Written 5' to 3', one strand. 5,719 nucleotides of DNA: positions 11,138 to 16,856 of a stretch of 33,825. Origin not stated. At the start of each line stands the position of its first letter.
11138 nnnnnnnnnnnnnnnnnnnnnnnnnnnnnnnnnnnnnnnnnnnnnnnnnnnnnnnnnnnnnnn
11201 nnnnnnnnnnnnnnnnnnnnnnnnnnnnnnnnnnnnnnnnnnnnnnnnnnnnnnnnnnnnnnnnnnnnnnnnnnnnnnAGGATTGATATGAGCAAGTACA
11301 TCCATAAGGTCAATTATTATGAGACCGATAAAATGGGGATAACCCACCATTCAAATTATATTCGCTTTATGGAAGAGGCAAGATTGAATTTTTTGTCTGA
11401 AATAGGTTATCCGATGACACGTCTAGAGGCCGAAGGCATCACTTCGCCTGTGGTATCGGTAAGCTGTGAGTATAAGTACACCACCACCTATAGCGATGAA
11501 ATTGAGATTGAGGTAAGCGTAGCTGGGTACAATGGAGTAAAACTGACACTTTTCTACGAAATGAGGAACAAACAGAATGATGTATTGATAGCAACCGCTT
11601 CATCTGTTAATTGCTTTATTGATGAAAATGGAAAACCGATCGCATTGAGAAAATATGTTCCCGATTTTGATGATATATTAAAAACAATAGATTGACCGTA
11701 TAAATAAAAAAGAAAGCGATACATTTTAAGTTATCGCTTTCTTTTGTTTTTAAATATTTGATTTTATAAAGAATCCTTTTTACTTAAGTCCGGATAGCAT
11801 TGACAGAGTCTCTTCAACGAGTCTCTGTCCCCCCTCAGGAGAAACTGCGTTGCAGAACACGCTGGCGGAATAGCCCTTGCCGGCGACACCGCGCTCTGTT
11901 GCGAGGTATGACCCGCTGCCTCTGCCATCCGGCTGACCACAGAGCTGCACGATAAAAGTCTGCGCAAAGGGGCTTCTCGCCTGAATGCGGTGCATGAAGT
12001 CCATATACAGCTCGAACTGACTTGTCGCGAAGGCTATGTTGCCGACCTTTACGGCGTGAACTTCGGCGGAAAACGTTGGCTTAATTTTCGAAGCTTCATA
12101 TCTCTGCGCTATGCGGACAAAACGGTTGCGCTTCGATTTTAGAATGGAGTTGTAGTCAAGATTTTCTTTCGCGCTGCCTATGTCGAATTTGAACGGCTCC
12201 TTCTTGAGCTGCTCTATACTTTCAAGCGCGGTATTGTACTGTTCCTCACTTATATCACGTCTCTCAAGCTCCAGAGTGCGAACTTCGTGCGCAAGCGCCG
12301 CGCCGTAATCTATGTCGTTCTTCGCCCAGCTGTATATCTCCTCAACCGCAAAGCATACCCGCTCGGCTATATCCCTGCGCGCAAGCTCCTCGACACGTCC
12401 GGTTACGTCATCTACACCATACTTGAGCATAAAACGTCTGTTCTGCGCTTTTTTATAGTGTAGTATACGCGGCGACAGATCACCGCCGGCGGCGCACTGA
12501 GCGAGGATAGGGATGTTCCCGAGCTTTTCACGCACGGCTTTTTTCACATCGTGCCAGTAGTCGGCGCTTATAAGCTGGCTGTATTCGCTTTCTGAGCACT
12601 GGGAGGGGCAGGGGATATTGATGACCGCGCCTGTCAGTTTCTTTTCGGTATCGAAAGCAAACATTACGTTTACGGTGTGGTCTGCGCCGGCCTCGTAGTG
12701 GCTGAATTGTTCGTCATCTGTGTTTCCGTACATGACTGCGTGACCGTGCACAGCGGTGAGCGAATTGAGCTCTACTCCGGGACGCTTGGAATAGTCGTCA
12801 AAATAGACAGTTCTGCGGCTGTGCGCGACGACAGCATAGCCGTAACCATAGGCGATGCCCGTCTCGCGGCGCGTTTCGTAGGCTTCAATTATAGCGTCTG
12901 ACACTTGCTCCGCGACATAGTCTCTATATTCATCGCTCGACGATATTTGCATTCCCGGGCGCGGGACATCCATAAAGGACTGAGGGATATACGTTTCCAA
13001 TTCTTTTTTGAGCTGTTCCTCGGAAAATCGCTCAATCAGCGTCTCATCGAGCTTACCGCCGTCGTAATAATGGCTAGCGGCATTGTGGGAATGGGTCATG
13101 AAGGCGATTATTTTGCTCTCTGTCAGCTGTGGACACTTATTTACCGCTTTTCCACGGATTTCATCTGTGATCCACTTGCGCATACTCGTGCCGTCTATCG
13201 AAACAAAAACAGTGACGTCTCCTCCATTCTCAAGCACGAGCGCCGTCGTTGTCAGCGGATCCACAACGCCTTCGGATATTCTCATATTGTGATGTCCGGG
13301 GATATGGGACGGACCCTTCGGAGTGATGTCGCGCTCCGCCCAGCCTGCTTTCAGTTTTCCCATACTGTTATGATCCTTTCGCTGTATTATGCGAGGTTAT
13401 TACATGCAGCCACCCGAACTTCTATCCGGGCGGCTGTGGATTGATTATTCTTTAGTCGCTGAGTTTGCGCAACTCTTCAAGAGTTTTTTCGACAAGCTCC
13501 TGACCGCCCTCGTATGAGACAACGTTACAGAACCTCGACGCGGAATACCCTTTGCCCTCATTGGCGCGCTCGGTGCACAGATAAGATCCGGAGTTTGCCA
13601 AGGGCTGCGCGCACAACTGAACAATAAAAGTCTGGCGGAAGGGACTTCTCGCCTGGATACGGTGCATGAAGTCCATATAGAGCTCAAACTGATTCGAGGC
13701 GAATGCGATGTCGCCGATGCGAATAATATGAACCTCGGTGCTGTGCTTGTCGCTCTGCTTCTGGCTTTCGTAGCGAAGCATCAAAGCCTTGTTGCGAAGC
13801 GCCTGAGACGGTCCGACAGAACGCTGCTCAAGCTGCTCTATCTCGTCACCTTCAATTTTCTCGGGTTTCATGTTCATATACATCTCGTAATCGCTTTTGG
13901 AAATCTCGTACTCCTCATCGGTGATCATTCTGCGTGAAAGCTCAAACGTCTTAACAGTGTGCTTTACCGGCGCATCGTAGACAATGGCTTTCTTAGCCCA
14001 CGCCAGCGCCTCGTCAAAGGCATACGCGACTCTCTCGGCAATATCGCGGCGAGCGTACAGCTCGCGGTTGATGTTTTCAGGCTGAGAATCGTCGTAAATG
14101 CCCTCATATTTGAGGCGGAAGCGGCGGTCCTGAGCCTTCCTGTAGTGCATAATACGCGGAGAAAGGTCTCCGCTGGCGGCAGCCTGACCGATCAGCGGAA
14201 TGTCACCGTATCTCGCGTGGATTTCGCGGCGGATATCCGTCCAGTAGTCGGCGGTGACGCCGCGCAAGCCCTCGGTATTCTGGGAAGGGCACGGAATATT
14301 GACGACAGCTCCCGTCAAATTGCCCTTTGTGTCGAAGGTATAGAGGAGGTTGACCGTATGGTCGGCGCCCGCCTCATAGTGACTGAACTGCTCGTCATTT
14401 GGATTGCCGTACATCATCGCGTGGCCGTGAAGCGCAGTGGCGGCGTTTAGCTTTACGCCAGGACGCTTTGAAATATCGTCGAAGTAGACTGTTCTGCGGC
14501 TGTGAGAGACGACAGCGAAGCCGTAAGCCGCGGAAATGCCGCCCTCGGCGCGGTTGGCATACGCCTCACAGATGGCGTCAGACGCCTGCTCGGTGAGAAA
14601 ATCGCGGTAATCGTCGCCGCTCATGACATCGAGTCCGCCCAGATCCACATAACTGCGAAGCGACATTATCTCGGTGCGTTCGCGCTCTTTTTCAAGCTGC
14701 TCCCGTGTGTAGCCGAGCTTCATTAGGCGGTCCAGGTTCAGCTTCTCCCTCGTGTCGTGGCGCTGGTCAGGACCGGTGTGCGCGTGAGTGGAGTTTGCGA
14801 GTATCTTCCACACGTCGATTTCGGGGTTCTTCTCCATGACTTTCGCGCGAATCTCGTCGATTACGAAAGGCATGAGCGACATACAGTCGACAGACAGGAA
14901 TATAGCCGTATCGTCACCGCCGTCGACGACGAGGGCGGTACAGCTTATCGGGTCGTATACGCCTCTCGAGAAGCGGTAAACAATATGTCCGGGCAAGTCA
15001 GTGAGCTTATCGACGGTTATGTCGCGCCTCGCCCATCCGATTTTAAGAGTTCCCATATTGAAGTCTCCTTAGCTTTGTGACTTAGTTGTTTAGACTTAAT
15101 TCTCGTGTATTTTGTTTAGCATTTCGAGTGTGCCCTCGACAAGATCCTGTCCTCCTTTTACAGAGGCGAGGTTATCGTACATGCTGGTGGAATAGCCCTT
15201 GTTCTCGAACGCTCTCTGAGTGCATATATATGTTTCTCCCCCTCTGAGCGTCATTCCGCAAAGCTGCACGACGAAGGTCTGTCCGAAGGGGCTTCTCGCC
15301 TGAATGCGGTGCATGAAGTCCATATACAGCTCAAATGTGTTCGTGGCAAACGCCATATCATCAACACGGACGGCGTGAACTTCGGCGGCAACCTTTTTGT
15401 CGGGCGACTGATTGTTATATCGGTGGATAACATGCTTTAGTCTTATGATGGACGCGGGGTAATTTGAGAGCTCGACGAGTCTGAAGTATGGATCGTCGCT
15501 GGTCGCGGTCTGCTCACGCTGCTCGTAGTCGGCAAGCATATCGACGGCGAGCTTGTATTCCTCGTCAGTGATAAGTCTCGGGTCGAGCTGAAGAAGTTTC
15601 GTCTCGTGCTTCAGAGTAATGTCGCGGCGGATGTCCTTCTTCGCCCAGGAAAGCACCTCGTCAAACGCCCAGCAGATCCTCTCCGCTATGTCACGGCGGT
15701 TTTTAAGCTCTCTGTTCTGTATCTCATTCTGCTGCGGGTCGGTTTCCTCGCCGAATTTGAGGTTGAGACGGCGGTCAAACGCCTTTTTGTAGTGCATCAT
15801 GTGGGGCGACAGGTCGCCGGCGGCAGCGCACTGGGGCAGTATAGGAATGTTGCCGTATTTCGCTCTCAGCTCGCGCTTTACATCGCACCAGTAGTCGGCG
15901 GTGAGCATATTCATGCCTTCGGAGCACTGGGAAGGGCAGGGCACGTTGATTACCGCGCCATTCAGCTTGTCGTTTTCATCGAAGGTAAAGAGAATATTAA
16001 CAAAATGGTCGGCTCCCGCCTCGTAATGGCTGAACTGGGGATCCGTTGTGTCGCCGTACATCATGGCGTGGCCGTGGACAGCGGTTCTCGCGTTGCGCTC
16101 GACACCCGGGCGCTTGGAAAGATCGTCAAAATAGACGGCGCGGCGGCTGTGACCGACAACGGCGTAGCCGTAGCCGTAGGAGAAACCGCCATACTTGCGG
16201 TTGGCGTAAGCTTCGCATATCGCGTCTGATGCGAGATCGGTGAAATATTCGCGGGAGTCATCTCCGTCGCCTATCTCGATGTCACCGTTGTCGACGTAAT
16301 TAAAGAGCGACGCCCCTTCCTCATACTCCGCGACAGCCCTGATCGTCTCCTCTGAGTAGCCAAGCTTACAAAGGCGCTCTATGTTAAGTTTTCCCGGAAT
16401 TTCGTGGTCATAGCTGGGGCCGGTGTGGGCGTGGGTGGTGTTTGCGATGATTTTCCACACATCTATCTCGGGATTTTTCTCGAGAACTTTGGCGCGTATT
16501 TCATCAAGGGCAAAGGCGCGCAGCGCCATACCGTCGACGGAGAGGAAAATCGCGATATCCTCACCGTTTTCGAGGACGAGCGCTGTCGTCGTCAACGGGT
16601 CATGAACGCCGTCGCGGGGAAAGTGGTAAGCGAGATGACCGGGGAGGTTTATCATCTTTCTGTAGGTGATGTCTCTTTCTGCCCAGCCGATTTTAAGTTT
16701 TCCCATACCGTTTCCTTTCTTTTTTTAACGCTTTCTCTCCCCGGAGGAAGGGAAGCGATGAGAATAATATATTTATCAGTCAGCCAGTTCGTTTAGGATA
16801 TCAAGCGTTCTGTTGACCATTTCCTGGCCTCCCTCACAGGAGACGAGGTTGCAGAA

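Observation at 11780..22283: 10.5-kb operon built from only two families: 2 Gfo/Idh/MocA paralogs followed by 5 tandem ceramidase-like paralogs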

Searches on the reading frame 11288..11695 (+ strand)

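Call 6: search_protein_families(library=pfam, proteins=[window:11288-11695:+], max_evalue=0.001)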
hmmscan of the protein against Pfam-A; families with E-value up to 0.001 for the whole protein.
window:11288-11695:+ (135 aa): 2 families
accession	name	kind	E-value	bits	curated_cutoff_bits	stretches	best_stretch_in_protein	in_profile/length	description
PF13279.12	4HBT_2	-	5.9e-17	62.7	25.5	1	9-116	2-109/122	Thioesterase-like superfamily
PF03061.28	4HBT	-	3.1e-07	31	20.6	1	16-99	1-77/79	Thioesterase superfamily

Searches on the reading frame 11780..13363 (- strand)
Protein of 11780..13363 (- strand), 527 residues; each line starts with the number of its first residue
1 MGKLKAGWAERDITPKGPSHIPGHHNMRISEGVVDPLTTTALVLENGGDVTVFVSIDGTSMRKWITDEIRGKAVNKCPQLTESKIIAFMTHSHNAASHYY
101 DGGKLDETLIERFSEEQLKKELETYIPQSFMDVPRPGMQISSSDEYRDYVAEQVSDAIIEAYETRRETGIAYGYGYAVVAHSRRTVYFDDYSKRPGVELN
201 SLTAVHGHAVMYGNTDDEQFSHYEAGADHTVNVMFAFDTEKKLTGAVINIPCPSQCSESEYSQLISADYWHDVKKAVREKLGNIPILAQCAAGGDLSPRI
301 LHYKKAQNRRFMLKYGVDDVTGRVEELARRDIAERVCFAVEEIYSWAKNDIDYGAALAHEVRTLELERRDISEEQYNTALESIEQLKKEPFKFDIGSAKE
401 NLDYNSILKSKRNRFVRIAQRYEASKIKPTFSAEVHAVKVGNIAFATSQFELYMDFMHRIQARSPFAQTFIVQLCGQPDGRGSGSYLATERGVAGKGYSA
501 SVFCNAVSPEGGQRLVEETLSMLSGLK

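Call 3: search_protein_families(library=pfam, proteins=[window:11780-13363:-], max_evalue=1)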
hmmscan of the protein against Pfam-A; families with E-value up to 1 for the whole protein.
window:11780-13363:- (527 aa): 1 family
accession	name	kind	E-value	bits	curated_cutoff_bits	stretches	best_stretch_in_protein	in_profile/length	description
PF09843.14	DUF2070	-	0.066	12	30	1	36-106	421-490/561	Predicted membrane protein (DUF2070)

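Call 4: search_protein_families(library=ncbifam, proteins=[window:11780-13363:-], max_evalue=1)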
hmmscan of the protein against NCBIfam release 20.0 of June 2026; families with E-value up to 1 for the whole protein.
window:11780-13363:- (527 aa): 2 families
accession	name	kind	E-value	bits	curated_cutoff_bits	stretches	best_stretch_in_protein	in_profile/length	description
NF006276.0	PRK08444.1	equivalog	0.055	12.5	560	1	262-339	107-184/353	aminofutalosine synthase MqnE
NF009804.0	PRK13288.1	equivalog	0.12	11.9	218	1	330-401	40-109/215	pyrophosphatase PpaX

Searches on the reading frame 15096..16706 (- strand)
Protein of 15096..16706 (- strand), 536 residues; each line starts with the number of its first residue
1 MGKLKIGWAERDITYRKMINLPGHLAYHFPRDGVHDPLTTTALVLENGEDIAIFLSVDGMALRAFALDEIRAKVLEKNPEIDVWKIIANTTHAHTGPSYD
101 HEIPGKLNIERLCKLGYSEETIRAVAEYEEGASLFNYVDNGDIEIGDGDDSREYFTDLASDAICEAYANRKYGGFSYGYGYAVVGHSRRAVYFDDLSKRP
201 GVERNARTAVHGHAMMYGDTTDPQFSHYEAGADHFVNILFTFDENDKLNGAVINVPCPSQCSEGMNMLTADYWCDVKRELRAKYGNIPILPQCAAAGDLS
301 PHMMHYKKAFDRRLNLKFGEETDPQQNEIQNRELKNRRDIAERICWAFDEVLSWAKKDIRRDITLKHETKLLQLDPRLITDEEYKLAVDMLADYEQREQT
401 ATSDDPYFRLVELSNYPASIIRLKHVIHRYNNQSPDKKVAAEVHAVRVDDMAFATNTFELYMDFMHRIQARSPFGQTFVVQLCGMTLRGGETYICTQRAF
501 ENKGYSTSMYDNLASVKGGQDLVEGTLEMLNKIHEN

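Call 3: search_protein_families(library=pfam, proteins=[window:15096-16706:-], max_evalue=1)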
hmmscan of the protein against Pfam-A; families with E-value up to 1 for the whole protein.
window:15096-16706:- (536 aa): 0 families

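Call 4: search_protein_families(library=ncbifam, proteins=[window:15096-16706:-], max_evalue=1)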
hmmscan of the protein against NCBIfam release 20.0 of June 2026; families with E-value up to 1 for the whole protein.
window:15096-16706:- (536 aa): 0 families

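Call 63: find_related_loci(query=window:15096-16706:-, collection=genome_contigs, flank=10000)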
Query window:15096-16706:- (536 aa) in genome_contigs; peptide patterns used: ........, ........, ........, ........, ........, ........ (x = any residue, [..] = any of these).
63 stretches matched a pattern; 41 encode a relative of the query (tblastn E <= 1e-3); 40 distinct loci.
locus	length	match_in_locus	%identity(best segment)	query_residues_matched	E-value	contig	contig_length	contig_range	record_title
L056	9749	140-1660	50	1-534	4e-160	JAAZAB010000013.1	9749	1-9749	MAG: Lentisphaerae bacterium isolate AS06rmzACSIP_375 19017_AS06, whole genome shotgun sequence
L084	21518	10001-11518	49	1-534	9e-159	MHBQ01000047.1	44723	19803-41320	MAG: Lentisphaerae bacterium RIFOXYC12_FULL_60_16 rifoxyc3_full_scaffold_175, whole genome shotgun sequence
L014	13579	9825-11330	47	1-535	9e-157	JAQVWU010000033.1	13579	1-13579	MAG: Eubacteriales bacterium isolate STF2_11 NODE_12660_length_13579_cov_3.195807_Sandtown_F2, whole genome shotgun sequ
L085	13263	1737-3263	47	1-536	2e-156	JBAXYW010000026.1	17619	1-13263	MAG: Lentisphaeria bacterium isolate SO_2016_CLC_T1_27 scaffold02380_PH3_Jul14_2016, whole genome shotgun sequence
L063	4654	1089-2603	46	1-533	2e-156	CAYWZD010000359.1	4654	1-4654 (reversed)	MAG TPA_asm: uncultured Victivallales bacterium isolate SRP216815_co1_168 genome assembly, contig: NODE_26989_length_465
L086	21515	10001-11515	47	1-533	2e-151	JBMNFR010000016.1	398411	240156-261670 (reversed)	MAG: Lentisphaeria bacterium isolate SBF912LR0HQ0165 contig_6789, whole genome shotgun sequence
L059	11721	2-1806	47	4-536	7e-151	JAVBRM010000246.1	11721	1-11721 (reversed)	MAG: Victivallaceae bacterium isolate EPI_MAG_00195 c_000010497736, whole genome shotgun sequence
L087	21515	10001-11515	47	1-533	1e-150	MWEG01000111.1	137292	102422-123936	MAG: Lentisphaerae bacterium ADurb.Bin082 BWX73_contig000111, whole genome shotgun sequence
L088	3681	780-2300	46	1-534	2e-154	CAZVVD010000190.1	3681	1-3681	MAG TPA_asm: uncultured Verrucomicrobiota bacterium isolate SRP192927_co5_128 genome assembly, contig: NODE_61564_length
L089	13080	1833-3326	47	1-534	5e-147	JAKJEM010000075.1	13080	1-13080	MAG: Planctomycetota bacterium isolate UR.bin147 NODE_75_length_13080_cov_4.009998, whole genome shotgun sequence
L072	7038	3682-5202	47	1-534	4e-146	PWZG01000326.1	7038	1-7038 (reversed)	MAG: PVC group bacterium isolate T3Sed10_164 T3-Sed10-C28802, whole genome shotgun sequence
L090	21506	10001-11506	48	1-533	2e-155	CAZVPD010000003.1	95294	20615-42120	MAG TPA_asm: uncultured Lachnospiraceae bacterium isolate SRP192927_co1_887 genome assembly, contig: NODE_184_length_952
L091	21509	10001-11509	46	1-536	4e-137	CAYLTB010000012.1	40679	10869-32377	MAG TPA_asm: uncultured Verrucomicrobiota bacterium isolate binchicken_co265_111 genome assembly, contig: NODE_1621_leng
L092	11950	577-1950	48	33-533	2e-135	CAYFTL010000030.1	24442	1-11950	MAG TPA_asm: uncultured Oscillospiraceae bacterium isolate ERP107106_co2_223 genome assembly, contig: NODE_1771_length_2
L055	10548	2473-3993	46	3-535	2e-153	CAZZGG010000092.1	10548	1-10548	MAG TPA_asm: uncultured Oscillospiraceae bacterium isolate binchicken_co39_485 genome assembly, contig: NODE_14861_lengt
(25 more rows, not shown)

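Call 64: find_related_loci(query=window:15096-16706:-, collection=metagenome_contigs, flank=10000)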
Query window:15096-16706:- (536 aa) in metagenome_contigs; peptide patterns used: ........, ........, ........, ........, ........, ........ (x = any residue, [..] = any of these).
87 stretches matched a pattern; 22 encode a relative of the query (tblastn E <= 1e-3); 22 distinct loci.
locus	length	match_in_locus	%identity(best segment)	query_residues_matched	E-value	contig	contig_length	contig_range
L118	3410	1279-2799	50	1-534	2e-167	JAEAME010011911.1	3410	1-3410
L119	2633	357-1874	49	1-534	2e-169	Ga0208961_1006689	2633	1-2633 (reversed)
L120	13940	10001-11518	49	1-534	3e-159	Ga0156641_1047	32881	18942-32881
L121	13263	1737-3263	47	1-536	8e-157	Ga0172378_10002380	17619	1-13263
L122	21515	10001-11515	47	1-533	1e-152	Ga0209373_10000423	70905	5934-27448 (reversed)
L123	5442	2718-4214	45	1-535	6e-154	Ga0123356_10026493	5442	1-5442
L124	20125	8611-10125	47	1-533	5e-151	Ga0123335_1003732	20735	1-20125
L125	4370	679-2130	47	4-534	1e-151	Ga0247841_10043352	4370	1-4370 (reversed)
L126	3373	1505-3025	47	1-534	2e-154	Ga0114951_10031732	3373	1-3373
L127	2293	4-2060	48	1-536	2e-157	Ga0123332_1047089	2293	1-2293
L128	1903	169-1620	45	3-533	2e-152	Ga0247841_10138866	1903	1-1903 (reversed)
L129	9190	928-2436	46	1-536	1e-137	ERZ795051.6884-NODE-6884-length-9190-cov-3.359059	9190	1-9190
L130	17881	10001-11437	42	4-533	6e-126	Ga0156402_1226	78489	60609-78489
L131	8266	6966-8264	44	1-469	1e-124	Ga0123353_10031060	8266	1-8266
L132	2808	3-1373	43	32-533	7e-128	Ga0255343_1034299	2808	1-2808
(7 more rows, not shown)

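Call 72: find_encoding_contigs(protein=window:15096-16706:-, flank=10000, max_places=5)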
Protein window:15096-16706:- (536 aa): no gene with exactly this product is on record in the collection.
